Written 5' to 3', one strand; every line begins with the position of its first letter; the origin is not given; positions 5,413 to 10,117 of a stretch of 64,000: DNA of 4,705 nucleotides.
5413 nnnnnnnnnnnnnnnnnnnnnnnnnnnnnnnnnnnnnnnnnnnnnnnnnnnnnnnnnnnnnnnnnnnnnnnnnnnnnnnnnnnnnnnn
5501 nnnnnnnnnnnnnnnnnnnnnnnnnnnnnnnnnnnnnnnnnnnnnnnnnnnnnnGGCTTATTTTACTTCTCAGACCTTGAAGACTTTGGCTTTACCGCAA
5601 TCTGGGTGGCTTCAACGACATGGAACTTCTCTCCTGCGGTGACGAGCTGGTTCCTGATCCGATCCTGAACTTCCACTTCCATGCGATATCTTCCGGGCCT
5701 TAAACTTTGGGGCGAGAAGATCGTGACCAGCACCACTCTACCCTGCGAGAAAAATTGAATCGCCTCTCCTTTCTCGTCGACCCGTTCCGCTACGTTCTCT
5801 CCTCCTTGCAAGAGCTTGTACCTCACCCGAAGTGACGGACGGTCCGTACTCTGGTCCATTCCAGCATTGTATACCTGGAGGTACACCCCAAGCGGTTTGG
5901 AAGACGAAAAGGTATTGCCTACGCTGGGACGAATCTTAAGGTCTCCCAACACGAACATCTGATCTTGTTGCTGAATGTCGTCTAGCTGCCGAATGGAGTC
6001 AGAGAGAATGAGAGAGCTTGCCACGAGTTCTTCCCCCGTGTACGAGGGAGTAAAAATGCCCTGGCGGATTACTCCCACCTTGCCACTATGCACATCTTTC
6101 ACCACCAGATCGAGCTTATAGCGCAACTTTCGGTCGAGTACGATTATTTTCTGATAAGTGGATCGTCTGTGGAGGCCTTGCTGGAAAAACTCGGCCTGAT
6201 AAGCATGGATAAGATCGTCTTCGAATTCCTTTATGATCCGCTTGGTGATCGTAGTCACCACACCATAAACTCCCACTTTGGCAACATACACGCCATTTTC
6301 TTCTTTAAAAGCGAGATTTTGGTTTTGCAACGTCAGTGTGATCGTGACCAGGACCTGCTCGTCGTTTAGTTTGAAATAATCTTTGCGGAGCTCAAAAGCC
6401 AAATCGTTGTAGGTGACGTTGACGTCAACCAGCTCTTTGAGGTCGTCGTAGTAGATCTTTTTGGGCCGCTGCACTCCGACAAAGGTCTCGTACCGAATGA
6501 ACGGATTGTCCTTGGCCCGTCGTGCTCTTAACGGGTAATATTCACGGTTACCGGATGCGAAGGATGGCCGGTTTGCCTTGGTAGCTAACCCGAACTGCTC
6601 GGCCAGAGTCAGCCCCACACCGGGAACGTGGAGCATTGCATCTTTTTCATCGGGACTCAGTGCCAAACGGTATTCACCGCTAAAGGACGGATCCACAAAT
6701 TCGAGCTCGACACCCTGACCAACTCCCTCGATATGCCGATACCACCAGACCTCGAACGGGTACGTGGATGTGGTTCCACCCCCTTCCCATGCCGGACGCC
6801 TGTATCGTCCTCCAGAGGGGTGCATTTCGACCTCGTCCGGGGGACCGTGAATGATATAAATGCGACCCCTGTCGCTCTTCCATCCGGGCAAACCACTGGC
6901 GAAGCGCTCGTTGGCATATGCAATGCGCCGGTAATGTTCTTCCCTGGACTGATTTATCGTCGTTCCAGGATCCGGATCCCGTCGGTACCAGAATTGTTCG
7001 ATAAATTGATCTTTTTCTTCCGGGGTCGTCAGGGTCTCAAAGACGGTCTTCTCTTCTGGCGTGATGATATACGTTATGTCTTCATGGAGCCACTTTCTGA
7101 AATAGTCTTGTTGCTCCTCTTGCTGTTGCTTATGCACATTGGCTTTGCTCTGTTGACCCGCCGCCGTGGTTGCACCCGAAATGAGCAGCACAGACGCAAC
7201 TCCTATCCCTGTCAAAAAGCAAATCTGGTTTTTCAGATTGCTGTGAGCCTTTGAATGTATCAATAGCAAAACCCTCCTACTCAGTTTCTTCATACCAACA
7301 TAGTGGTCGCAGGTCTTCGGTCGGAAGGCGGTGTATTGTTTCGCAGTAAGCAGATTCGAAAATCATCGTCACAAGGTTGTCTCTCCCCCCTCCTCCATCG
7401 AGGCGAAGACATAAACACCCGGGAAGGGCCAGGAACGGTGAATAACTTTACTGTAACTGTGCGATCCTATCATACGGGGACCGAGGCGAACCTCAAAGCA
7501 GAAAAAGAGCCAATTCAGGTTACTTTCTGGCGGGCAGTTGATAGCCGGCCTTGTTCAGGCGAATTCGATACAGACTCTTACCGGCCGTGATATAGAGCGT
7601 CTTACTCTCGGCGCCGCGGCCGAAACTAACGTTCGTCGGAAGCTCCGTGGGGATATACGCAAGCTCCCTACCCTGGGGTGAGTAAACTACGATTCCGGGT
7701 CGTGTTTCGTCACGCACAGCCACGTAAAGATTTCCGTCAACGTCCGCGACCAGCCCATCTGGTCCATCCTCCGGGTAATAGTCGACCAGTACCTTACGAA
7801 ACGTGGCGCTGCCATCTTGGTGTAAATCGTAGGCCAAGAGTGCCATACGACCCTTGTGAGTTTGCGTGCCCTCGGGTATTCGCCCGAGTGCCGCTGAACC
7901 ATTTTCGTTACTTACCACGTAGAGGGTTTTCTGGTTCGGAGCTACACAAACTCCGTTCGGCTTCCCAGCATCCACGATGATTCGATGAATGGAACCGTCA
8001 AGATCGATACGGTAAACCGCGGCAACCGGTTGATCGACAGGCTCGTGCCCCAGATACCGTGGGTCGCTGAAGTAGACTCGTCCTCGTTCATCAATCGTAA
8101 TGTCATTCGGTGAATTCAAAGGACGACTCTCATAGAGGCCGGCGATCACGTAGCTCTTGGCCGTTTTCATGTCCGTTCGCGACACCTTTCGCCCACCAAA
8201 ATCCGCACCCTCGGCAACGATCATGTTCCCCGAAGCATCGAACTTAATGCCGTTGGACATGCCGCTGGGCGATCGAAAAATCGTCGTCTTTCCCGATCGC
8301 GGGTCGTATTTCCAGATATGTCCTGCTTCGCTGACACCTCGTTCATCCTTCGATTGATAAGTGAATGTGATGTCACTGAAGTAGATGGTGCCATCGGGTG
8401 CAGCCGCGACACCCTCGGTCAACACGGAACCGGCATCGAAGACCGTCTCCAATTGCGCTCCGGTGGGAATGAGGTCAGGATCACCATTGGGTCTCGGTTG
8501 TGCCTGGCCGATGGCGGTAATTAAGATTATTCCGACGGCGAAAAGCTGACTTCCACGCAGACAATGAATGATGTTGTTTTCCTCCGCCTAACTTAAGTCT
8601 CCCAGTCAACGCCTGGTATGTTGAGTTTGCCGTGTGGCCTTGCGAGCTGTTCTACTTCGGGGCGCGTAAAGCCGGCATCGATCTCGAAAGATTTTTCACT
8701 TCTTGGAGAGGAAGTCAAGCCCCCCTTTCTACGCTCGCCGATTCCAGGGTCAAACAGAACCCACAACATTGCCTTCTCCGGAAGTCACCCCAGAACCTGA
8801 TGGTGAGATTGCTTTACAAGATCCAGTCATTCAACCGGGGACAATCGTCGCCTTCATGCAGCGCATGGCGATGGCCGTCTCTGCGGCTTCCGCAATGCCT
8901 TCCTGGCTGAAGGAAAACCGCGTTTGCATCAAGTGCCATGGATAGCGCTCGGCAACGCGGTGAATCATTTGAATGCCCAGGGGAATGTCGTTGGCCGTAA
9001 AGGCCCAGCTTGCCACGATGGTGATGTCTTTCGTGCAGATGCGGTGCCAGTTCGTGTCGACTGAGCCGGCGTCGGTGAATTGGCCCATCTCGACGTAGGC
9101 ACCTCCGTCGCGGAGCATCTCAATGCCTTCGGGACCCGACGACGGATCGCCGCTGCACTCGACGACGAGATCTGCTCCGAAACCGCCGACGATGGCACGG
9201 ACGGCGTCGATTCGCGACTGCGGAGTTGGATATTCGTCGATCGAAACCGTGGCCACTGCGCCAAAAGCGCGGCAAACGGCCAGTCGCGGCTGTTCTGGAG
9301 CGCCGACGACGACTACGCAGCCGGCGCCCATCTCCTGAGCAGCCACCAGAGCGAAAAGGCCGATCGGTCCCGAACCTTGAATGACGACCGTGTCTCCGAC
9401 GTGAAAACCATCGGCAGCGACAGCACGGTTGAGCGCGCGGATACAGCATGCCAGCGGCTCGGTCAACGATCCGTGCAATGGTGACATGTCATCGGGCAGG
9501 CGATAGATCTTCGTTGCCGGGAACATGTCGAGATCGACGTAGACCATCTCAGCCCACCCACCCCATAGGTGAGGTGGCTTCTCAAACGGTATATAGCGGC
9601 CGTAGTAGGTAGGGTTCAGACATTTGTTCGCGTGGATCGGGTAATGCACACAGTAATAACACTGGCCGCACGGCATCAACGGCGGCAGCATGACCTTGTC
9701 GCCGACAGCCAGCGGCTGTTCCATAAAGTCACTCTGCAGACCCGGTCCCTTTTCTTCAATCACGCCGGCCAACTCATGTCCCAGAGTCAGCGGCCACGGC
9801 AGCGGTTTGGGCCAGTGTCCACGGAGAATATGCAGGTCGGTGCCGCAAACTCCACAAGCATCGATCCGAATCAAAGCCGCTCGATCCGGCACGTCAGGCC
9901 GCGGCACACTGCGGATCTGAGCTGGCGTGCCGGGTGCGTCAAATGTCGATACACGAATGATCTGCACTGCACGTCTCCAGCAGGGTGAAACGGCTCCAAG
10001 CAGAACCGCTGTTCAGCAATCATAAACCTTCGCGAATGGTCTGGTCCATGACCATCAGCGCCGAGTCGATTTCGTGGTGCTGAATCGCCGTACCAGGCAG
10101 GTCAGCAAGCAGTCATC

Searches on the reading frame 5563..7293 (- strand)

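Call 76: search_protein_families(library=pfam, proteins=[window:5563-7293:-], max_evalue=0.00001)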
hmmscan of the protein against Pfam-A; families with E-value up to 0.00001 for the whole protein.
window:5563-7293:- (576 aa): 1 family
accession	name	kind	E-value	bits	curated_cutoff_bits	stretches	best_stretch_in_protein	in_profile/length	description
PF20094.4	GWxTD_dom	-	3.9e-15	56.5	26.9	1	68-157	32-117/172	GWxTD domain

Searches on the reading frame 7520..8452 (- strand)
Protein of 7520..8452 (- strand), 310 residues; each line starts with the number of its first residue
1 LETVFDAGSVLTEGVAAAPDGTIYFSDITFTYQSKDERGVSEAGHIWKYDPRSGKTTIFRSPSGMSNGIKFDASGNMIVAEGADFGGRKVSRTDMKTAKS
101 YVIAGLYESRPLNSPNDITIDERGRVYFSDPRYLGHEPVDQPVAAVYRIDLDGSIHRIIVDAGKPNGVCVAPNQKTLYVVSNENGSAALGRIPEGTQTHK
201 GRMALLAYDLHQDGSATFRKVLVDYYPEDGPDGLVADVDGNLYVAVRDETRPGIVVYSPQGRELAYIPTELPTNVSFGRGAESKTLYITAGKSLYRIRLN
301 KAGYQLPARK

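Call 76: search_protein_families(library=pfam, proteins=[window:7520-8452:-], max_evalue=0.00001)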
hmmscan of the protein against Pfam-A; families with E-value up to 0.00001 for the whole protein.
window:7520-8452:- (310 aa): 1 family
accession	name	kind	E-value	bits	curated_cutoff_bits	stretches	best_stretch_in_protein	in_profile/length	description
PF08450.18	SGL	-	7.9e-34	117.8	26.3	1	43-290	21-244/246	SMP-30/Gluconolactonase/LRE-like region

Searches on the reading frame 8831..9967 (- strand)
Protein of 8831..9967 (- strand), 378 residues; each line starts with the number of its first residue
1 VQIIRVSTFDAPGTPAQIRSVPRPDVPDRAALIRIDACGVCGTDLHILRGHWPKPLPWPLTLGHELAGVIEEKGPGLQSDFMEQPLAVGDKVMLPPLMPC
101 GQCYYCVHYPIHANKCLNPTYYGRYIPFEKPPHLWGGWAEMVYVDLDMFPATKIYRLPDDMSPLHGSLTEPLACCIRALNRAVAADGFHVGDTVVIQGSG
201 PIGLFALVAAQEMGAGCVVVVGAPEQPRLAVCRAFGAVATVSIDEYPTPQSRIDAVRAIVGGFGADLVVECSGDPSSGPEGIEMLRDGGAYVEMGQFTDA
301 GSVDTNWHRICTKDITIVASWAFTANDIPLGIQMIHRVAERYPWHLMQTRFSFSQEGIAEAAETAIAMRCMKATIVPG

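Call 76: search_protein_families(library=pfam, proteins=[window:8831-9967:-], max_evalue=0.00001)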
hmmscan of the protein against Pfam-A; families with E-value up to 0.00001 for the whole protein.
window:8831-9967:- (378 aa): 3 families
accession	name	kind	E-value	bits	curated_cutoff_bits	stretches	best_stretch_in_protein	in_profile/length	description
PF08240.17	ADH_N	-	1.5e-22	80.2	23.5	1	30-148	4-98/104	Alcohol dehydrogenase GroES-like domain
PF00107.32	ADH_zinc_N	-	2.2e-16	60.4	31.8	1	201-335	1-127/129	Zinc-binding dehydrogenase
PF16912.11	Glu_dehyd_C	-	4.2e-08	33.4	34.9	1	166-306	4-140/211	Glucose dehydrogenase C-terminus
